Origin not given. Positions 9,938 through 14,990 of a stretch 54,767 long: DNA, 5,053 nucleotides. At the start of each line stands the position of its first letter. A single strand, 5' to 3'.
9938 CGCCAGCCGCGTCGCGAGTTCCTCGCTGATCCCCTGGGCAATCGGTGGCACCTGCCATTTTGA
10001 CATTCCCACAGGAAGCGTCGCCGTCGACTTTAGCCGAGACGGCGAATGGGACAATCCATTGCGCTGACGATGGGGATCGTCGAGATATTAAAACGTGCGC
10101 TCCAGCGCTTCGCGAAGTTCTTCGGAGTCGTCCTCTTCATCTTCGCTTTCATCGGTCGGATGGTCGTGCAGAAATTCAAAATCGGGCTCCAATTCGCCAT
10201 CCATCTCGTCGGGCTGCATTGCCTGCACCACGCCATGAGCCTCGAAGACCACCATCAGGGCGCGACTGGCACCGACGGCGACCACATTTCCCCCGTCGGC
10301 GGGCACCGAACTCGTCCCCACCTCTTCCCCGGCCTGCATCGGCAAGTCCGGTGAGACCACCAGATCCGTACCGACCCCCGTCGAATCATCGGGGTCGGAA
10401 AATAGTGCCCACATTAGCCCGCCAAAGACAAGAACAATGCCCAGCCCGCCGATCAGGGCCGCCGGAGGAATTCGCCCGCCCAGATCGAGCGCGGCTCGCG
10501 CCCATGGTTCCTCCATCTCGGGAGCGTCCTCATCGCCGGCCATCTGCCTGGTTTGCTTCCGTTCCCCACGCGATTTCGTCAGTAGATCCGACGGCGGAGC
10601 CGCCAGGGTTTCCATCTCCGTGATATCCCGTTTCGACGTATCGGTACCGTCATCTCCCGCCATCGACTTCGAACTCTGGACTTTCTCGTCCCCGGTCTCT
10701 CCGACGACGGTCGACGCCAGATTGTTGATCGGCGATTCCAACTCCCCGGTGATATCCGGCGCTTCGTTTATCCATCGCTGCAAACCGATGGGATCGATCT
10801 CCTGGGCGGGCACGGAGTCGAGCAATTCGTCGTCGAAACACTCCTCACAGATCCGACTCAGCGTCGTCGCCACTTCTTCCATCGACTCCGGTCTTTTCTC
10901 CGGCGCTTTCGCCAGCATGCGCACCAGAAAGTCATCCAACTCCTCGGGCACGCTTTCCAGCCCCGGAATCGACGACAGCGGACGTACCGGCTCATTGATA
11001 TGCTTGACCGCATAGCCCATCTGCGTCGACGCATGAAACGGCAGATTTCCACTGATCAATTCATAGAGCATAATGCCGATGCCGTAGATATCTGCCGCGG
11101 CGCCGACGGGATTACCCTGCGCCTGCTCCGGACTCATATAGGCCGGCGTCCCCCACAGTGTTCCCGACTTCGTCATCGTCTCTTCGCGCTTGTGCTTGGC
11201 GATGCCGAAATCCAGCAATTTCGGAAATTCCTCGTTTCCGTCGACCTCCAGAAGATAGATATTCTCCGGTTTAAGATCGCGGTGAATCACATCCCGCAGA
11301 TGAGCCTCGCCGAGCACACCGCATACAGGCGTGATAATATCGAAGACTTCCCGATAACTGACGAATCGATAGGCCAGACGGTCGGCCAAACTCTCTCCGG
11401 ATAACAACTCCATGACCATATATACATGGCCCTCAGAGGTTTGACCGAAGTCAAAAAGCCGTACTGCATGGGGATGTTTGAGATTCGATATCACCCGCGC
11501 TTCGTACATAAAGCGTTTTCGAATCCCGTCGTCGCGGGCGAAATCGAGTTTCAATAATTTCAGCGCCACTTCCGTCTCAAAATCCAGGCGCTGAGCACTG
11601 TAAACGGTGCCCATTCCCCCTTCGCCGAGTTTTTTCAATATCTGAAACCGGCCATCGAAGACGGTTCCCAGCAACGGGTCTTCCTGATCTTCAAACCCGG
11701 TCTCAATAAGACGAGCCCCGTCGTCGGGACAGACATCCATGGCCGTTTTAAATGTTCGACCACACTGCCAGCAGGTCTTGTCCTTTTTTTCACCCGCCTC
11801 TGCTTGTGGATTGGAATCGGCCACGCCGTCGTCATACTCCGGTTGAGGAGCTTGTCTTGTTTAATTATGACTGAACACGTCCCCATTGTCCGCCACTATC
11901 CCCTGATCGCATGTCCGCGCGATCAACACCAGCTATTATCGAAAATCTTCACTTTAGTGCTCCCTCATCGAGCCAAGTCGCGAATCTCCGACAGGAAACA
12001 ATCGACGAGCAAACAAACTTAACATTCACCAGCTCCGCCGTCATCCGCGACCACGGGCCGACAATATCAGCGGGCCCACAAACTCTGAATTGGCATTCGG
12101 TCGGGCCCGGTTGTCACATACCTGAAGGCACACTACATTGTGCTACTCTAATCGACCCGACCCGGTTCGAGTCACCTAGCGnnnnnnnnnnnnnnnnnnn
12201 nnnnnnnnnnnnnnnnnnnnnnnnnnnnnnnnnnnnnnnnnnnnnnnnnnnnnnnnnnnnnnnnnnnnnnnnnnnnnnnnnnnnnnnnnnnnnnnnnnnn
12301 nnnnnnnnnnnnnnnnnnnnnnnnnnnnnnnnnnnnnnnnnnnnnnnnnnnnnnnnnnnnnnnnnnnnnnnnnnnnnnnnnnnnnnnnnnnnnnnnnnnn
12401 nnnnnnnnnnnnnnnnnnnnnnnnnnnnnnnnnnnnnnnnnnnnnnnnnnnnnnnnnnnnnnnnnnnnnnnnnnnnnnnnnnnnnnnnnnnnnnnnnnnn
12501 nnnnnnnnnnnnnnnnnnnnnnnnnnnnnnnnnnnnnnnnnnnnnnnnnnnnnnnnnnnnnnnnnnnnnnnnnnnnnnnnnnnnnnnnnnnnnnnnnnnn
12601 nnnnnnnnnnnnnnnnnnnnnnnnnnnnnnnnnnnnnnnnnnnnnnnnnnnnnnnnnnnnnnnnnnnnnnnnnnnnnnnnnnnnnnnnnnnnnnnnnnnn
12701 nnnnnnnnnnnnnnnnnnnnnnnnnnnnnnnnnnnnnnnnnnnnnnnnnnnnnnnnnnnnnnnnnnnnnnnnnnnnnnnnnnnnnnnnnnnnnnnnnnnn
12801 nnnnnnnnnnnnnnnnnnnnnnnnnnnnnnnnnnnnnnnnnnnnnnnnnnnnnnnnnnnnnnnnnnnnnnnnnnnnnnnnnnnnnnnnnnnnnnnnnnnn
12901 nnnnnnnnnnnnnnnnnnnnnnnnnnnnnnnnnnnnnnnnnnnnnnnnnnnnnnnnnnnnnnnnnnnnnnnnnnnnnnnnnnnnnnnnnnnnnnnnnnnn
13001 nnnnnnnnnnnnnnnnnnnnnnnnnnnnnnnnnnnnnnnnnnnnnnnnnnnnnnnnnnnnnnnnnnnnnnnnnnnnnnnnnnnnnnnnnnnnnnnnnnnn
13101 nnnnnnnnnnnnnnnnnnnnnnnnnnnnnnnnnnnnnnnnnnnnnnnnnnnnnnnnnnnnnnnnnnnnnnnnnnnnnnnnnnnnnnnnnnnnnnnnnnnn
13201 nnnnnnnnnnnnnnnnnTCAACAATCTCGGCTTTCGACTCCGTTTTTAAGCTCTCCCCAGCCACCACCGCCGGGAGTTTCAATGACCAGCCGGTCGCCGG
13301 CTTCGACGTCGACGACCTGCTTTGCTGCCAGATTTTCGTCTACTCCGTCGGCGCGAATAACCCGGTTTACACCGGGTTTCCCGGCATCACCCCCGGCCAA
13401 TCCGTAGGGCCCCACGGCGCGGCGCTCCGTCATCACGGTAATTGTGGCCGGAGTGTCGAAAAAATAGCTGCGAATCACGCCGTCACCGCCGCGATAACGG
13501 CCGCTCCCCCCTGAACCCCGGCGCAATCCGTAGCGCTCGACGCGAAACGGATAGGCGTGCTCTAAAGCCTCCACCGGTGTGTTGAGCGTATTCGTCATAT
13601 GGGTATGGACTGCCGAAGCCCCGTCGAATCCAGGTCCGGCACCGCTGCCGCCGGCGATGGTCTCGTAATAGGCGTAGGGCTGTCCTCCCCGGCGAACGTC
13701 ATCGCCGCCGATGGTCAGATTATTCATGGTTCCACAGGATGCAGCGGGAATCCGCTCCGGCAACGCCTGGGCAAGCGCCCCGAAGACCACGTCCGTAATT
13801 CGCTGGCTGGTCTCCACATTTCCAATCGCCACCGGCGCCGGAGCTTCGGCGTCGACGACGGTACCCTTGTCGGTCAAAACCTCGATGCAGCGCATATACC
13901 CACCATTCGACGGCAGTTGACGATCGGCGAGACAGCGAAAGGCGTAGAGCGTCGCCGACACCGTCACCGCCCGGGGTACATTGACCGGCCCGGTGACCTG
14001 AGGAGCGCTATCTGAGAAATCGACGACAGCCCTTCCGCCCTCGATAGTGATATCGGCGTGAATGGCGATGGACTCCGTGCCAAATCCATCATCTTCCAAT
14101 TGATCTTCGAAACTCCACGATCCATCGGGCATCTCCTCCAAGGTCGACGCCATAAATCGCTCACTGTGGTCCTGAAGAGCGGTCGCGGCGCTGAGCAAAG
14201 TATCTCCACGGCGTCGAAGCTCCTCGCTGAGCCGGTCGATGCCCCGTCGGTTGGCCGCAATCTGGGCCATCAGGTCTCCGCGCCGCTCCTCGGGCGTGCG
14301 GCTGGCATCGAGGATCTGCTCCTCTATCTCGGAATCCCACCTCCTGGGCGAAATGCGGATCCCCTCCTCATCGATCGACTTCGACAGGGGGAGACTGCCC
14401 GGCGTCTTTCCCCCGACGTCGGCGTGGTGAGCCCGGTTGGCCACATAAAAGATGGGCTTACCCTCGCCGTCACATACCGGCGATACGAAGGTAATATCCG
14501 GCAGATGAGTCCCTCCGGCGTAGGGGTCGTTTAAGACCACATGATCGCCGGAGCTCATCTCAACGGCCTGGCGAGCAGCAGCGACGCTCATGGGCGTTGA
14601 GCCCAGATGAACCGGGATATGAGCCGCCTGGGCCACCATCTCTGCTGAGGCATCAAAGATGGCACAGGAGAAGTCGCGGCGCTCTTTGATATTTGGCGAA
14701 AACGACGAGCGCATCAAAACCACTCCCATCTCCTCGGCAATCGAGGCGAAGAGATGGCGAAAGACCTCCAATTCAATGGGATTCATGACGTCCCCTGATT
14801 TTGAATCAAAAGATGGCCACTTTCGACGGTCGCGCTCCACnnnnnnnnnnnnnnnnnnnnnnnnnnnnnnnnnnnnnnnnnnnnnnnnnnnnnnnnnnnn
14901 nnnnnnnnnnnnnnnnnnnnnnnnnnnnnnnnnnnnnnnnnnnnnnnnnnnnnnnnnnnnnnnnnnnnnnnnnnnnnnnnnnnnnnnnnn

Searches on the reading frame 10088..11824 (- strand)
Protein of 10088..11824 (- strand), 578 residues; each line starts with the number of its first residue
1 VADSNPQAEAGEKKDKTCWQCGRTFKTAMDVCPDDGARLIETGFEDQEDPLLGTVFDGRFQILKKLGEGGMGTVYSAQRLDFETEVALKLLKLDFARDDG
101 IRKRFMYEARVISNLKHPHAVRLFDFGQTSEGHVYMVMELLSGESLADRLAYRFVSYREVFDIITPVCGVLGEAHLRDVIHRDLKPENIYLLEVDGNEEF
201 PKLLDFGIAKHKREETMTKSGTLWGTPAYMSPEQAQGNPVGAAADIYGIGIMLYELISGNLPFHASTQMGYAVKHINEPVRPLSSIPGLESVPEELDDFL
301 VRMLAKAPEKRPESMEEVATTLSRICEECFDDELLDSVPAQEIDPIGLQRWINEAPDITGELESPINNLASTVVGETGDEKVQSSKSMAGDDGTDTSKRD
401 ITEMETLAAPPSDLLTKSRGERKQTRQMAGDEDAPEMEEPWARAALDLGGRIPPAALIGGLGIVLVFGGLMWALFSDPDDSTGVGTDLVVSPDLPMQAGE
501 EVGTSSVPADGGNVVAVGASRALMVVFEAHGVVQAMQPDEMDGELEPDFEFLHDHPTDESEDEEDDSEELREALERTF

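Call 59: search_protein_families(library=pfam, proteins=[window:10088-11824:-], max_evalue=0.00001)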
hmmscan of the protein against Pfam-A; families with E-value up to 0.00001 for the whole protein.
window:10088-11824:- (578 aa): 2 families
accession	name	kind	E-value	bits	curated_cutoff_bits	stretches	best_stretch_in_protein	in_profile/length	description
PF00069.31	Pkinase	-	5.4e-50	170.7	31.7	1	60-316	1-256/263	Protein kinase domain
PF07714.23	PK_Tyr_Ser-Thr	-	1.5e-29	103.6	23.1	1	61-316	2-252/258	Protein tyrosine and serine/threonine kinase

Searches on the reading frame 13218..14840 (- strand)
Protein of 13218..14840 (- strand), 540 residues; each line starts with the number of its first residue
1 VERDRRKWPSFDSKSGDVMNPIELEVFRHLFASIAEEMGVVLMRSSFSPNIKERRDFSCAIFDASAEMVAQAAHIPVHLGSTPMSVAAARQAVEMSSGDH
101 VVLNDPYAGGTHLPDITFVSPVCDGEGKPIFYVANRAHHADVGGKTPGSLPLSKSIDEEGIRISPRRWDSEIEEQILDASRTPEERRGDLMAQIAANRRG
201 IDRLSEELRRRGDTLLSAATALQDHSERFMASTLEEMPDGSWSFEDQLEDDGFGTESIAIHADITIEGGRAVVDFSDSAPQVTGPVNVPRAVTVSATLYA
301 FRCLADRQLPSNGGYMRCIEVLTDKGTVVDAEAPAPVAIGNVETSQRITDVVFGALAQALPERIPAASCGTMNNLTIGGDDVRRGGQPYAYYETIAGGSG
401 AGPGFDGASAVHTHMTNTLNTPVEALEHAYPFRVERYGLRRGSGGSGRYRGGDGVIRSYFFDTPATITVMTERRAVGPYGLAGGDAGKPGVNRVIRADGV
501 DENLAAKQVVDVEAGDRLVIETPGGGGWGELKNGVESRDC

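Call 59: search_protein_families(library=pfam, proteins=[window:13218-14840:-], max_evalue=0.00001)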
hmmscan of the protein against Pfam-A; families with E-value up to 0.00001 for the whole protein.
window:13218-14840:- (540 aa): 1 family
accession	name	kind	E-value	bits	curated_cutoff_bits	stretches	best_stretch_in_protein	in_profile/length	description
PF02538.19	Hydantoinase_B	-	4e-195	649.6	26.8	1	20-530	1-518/519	Hydantoinase B/oxoprolinase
